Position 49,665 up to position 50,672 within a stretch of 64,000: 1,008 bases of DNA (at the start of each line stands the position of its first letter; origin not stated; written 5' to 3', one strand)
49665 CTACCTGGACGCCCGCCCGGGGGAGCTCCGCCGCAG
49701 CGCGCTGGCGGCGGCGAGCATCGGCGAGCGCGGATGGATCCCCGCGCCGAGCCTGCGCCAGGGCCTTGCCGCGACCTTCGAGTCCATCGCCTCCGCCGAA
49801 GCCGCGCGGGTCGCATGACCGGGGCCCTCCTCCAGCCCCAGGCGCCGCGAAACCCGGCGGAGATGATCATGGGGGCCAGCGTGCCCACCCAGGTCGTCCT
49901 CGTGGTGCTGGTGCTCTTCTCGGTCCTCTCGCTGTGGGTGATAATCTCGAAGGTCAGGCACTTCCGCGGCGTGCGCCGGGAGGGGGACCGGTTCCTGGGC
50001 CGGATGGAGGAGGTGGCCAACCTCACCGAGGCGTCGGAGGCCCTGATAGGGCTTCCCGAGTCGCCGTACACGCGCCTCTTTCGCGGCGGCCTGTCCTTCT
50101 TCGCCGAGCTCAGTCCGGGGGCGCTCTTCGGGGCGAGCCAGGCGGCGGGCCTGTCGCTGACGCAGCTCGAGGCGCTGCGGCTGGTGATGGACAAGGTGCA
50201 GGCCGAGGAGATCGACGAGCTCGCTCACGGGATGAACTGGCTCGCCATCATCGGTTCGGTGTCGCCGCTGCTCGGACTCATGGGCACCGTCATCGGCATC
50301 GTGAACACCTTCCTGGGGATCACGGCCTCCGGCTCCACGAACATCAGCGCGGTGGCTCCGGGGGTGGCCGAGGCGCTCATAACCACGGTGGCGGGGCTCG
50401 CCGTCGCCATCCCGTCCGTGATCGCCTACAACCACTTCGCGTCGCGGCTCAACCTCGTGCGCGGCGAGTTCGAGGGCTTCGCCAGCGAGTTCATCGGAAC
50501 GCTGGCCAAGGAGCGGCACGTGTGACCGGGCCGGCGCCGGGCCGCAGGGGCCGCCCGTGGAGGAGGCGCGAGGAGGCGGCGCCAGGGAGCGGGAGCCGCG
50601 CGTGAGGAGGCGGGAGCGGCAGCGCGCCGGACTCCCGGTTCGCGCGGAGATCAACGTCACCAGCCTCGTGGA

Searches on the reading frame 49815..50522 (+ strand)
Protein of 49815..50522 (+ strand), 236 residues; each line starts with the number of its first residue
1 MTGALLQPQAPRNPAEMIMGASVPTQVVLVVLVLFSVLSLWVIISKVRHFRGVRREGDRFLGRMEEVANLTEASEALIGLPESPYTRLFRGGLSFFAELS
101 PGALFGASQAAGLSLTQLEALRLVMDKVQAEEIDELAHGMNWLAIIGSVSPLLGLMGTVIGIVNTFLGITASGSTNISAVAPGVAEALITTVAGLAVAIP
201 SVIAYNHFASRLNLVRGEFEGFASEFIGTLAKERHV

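Call 54: search_solved_structures(query=window:49815-50522:+, max_evalue=1, show_alignments=5)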
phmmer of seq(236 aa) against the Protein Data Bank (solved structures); distinct sequences matched with E-value up to 1: 18.
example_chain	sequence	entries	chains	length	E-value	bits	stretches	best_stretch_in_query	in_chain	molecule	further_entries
9avi_A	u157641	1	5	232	2.3e-28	102.7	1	15-232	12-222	Tol-Pal system protein TolQ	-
8vlw_A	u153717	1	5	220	2.6e-28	102.5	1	15-232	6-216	Tol-Pal system protein TolQ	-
8odt_A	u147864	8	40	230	1.2e-24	90.6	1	13-232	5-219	Tol-Pal system protein TolQ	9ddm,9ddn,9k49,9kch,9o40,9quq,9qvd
9kpz_A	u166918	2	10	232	1.3e-24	90.5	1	13-232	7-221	Tol-Pal system protein TolQ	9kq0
5sv0_B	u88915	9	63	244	1.1e-21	80.8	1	18-214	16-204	Biopolymer transport protein ExbB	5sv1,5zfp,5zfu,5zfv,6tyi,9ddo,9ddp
7ajq_A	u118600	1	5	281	2.4e-21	79.7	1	20-219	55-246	Biopolymer transport protein ExbB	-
6ye4_A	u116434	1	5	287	2.6e-21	79.7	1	20-219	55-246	Biopolymer transport protein ExbB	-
8ucs_C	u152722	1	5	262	0.00026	24.1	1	119-198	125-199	Motility protein A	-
6ysf_E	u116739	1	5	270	0.00028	24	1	119-198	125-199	Chemotaxis MotA protein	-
8brd_D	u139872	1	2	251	0.0055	19.7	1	121-216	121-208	Chemotaxis protein PomA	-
8brd_A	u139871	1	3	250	0.0058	19.7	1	121-216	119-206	Chemotaxis protein PomA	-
8bri_A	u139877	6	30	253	0.0065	19.5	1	121-216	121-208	Chemotaxis protein PomA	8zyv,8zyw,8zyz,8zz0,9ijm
6dj6_A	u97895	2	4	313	0.014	18.4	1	1-117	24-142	Fatty Acid Kinase (Fak) B2 protein (SPR1019)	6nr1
8gqy_A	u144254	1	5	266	0.055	16.5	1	146-199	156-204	Motility protein A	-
9luc_C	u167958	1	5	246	0.057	16.4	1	142-198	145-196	Flagellar motor protein MotA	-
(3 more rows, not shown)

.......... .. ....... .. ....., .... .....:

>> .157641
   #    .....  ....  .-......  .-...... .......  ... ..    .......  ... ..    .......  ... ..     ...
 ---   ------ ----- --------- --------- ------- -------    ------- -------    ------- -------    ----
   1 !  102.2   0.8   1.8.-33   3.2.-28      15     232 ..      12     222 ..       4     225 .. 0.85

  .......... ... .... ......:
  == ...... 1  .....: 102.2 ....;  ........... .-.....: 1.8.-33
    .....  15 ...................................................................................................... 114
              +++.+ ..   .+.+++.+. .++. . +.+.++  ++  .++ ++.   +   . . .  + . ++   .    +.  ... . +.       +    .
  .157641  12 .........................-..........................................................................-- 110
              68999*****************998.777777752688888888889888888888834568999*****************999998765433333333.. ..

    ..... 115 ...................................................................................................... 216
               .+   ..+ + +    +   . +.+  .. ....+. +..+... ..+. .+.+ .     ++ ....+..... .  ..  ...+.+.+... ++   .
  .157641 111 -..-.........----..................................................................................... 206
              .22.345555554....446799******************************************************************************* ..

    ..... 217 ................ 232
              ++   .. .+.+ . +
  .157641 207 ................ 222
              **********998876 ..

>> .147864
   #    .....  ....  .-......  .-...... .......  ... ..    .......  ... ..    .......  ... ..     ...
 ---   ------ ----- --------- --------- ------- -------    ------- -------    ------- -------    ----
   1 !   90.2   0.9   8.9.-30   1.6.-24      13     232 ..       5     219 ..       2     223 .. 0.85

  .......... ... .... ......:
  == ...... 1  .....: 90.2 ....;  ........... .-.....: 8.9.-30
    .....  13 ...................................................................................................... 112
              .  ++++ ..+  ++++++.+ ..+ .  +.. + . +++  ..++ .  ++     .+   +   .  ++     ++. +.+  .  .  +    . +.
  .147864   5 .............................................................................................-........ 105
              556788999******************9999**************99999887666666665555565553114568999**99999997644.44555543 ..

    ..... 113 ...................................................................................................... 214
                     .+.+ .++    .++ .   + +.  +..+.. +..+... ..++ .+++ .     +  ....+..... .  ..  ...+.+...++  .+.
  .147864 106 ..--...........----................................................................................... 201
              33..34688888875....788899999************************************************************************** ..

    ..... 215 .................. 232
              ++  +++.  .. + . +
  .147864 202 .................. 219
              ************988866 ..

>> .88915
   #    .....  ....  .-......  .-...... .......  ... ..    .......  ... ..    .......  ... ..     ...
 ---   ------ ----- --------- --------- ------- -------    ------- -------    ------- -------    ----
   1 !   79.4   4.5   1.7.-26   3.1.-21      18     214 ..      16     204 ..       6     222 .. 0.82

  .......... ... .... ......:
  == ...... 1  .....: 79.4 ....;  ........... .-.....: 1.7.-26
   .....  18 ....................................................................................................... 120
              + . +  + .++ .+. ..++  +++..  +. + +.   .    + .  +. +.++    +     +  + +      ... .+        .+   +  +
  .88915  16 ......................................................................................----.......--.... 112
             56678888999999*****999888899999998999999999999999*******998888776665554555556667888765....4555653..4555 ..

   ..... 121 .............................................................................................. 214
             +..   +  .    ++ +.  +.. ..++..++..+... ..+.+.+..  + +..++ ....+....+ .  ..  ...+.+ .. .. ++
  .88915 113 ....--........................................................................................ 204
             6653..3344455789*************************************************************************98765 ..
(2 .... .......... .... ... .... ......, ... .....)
